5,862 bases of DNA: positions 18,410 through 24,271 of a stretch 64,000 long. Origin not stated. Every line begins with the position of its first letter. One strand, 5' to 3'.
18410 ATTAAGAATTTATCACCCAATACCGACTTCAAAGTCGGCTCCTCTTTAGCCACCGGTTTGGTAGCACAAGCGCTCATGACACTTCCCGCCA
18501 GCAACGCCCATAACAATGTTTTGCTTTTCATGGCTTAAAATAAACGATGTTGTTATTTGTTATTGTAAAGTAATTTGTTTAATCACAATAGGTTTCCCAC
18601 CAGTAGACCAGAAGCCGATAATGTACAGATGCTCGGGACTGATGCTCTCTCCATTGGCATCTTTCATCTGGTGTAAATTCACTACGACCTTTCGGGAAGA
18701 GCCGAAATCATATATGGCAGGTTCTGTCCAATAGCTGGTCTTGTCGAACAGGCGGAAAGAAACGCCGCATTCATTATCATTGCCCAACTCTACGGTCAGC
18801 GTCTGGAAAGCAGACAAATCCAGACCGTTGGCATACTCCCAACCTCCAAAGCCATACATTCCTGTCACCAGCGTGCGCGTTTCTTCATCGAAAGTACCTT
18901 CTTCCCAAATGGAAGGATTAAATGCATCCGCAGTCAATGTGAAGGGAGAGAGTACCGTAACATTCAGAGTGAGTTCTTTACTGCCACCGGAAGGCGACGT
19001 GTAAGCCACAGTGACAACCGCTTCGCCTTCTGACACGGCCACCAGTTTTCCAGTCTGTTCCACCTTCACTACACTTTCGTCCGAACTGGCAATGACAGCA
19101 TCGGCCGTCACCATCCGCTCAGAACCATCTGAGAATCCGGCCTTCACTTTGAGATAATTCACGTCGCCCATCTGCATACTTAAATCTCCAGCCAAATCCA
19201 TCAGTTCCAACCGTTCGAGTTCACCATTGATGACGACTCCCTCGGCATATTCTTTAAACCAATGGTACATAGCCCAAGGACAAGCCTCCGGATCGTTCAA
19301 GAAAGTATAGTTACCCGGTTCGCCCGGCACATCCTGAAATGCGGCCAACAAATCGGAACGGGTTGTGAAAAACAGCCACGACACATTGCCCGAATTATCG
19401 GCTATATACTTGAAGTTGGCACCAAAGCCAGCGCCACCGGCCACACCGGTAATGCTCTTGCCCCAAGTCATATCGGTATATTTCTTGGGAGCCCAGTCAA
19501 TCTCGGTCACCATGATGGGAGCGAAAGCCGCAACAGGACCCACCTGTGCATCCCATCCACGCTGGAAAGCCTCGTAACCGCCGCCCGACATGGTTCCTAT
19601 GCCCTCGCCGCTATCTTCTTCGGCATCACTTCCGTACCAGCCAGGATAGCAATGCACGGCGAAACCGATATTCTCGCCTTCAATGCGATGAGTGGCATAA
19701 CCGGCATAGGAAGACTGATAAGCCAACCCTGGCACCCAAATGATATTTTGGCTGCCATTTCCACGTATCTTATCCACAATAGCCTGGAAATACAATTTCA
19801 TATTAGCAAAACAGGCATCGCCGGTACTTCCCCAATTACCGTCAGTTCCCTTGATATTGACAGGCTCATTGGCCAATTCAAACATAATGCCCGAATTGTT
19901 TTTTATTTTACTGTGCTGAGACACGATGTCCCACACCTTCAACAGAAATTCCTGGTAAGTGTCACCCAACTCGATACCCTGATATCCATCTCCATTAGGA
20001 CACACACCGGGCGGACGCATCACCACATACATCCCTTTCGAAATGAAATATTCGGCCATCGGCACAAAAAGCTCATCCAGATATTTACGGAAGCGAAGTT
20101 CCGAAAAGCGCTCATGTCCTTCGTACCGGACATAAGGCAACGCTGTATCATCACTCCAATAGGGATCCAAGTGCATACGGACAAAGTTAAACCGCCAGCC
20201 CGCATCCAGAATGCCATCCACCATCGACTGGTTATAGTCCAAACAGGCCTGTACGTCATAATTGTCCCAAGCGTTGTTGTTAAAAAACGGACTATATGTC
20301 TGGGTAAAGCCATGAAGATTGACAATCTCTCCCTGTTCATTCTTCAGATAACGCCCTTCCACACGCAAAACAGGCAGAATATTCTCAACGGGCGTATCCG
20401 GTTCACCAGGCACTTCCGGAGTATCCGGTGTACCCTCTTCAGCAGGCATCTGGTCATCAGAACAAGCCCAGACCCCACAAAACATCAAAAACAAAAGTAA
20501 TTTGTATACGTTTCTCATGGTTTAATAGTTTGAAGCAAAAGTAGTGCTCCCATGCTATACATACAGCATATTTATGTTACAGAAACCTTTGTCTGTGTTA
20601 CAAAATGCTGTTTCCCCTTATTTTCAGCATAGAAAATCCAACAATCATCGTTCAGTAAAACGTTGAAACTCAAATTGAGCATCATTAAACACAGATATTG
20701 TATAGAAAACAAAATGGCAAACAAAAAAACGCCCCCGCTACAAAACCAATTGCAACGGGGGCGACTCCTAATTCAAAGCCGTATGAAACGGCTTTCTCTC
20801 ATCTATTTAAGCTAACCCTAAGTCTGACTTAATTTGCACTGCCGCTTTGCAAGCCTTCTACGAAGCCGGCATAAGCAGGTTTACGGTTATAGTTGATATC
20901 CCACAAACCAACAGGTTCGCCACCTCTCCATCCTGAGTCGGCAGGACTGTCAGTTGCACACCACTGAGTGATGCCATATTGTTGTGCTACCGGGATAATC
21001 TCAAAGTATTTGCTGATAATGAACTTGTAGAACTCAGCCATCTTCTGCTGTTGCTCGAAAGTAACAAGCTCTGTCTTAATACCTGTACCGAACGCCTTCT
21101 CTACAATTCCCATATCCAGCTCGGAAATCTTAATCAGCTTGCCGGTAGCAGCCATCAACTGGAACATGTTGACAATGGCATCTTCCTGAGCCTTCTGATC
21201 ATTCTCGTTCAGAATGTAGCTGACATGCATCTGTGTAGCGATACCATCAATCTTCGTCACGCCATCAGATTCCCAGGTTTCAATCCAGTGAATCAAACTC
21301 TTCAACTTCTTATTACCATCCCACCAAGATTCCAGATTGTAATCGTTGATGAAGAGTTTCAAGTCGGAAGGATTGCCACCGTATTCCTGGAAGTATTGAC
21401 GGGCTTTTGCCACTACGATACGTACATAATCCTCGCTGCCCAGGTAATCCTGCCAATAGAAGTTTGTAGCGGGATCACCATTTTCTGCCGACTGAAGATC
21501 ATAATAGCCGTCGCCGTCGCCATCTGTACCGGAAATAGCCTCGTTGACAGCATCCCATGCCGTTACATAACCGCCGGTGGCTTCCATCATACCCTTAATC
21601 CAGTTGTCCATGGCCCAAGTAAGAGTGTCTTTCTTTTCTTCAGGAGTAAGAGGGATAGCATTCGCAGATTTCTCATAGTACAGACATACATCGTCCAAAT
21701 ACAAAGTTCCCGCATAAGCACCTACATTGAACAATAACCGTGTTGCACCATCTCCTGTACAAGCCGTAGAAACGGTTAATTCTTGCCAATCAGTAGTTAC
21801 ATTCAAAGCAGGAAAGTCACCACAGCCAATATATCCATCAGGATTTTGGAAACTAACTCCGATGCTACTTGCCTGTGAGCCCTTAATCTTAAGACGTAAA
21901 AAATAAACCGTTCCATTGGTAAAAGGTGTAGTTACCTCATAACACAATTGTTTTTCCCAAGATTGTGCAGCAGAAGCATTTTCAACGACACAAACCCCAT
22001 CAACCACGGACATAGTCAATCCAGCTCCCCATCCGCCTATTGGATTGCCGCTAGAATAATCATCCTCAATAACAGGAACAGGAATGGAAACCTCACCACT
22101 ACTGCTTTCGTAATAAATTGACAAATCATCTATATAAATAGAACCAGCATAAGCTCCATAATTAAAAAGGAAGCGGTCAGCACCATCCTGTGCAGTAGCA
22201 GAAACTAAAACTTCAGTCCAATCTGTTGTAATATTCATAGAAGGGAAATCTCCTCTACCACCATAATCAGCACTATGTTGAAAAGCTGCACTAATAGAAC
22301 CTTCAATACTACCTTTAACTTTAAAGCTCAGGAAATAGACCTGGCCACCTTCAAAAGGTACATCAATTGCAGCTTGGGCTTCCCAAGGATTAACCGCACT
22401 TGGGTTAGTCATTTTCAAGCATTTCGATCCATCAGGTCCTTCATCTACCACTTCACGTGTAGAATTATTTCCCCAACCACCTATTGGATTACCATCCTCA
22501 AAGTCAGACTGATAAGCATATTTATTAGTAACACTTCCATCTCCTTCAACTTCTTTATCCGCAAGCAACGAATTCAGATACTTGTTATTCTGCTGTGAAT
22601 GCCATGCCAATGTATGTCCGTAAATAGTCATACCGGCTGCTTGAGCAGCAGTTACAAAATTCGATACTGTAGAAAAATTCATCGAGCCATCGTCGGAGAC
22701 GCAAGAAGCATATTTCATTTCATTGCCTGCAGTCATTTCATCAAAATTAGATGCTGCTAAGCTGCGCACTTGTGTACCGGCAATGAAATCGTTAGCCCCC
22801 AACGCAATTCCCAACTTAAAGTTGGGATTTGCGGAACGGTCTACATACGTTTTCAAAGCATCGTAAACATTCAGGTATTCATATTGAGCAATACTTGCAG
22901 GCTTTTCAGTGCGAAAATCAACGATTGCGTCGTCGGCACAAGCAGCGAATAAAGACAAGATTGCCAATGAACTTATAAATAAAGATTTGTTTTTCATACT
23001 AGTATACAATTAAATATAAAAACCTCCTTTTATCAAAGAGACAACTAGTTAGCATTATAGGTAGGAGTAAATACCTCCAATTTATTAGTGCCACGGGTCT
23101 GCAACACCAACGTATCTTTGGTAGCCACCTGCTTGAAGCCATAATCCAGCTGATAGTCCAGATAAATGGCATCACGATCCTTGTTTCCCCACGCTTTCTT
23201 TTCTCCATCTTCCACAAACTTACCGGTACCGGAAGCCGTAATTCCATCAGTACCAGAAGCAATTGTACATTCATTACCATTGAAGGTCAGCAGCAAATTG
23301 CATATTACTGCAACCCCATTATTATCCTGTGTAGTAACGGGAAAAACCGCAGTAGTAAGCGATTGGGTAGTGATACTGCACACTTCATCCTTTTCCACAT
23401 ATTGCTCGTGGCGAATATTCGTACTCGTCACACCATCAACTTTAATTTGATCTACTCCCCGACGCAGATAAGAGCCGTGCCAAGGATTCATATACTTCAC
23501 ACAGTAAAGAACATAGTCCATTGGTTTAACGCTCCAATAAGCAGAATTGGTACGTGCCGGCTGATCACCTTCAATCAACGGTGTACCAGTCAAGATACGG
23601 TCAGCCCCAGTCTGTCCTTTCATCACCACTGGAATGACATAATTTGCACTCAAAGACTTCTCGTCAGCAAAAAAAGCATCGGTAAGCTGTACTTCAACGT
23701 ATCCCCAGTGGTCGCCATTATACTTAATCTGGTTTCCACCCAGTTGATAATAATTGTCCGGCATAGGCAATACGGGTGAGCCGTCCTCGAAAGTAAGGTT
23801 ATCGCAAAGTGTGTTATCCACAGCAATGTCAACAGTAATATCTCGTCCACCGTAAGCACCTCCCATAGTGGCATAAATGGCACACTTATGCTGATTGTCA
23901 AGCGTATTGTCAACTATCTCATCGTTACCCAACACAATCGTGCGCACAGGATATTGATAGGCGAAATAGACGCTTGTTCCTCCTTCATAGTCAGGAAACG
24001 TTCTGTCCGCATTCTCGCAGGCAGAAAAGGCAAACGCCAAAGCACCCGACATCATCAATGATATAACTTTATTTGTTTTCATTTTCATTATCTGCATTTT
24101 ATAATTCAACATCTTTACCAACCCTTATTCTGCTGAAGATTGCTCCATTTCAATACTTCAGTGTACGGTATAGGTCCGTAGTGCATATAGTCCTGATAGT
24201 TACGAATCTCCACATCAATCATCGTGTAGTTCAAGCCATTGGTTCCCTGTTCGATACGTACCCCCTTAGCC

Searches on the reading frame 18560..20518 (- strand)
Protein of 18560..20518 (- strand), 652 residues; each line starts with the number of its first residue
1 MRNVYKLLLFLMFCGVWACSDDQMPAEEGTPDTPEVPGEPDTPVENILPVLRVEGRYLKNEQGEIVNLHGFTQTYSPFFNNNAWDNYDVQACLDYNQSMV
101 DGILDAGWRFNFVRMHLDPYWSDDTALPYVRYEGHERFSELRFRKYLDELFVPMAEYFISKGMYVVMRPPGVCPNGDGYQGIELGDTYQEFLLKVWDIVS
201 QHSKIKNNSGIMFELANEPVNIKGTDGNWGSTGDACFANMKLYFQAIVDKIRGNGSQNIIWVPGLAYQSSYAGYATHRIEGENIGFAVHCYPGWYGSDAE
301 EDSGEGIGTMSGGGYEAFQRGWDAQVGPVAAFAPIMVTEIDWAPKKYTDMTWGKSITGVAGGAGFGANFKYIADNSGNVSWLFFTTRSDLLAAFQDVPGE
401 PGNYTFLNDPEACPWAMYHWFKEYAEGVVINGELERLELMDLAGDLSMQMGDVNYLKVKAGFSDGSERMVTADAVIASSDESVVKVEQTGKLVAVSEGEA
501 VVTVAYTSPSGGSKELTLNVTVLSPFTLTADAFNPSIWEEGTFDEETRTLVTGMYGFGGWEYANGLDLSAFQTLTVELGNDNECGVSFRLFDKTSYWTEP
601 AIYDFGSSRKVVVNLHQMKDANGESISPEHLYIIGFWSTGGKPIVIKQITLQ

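Call 5: search_protein_families(library=pfam, proteins=[window:18560-20518:-], max_evalue=0.00001)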
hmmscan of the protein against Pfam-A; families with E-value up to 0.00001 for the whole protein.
window:18560-20518:- (652 aa): 1 family
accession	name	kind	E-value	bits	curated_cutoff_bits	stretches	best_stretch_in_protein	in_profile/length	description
PF00150.24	Cellulase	-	5.1e-14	52.8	23.5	1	106-301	31-205/272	Cellulase (glycosyl hydrolase family 5)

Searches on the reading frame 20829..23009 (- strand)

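Call 5: search_protein_families(library=pfam, proteins=[window:20829-23009:-], max_evalue=0.00001)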
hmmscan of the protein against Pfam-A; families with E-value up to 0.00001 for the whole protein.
window:20829-23009:- (726 aa): 2 families
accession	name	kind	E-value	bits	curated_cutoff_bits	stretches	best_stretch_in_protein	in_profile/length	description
PF00331.26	Glyco_hydro_10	-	3.5e-46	158.3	22.1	2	459-717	97-309/311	Glycosyl hydrolase family 10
PF02018.23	CBM_4_9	-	2.2e-11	44.7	25.9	1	163-279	2-124/136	Carbohydrate binding domain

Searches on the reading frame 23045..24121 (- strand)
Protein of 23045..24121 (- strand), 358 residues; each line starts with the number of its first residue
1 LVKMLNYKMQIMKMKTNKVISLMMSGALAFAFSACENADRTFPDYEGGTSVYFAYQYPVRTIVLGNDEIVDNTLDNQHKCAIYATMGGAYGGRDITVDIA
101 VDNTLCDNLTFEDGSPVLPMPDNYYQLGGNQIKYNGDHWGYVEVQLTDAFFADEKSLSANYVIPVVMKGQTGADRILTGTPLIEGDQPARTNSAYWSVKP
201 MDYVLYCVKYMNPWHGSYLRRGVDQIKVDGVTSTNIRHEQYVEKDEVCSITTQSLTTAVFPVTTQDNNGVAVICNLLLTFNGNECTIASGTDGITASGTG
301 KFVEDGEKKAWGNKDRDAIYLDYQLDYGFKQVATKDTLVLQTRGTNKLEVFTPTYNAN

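Call 5: search_protein_families(library=pfam, proteins=[window:23045-24121:-], max_evalue=0.00001)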
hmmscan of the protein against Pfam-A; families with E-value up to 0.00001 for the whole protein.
window:23045-24121:- (358 aa): 2 families
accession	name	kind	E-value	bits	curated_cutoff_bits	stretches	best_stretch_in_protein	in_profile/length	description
PF18620.7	DUF5627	-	4.3e-56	189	31.3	1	213-344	1-133/133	Domain of unknown function (DUF5627)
PF08522.16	BT_3987-like_N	-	2.9e-21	76.8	25.9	1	49-173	3-119/120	BT_3987-like, N-terminal domain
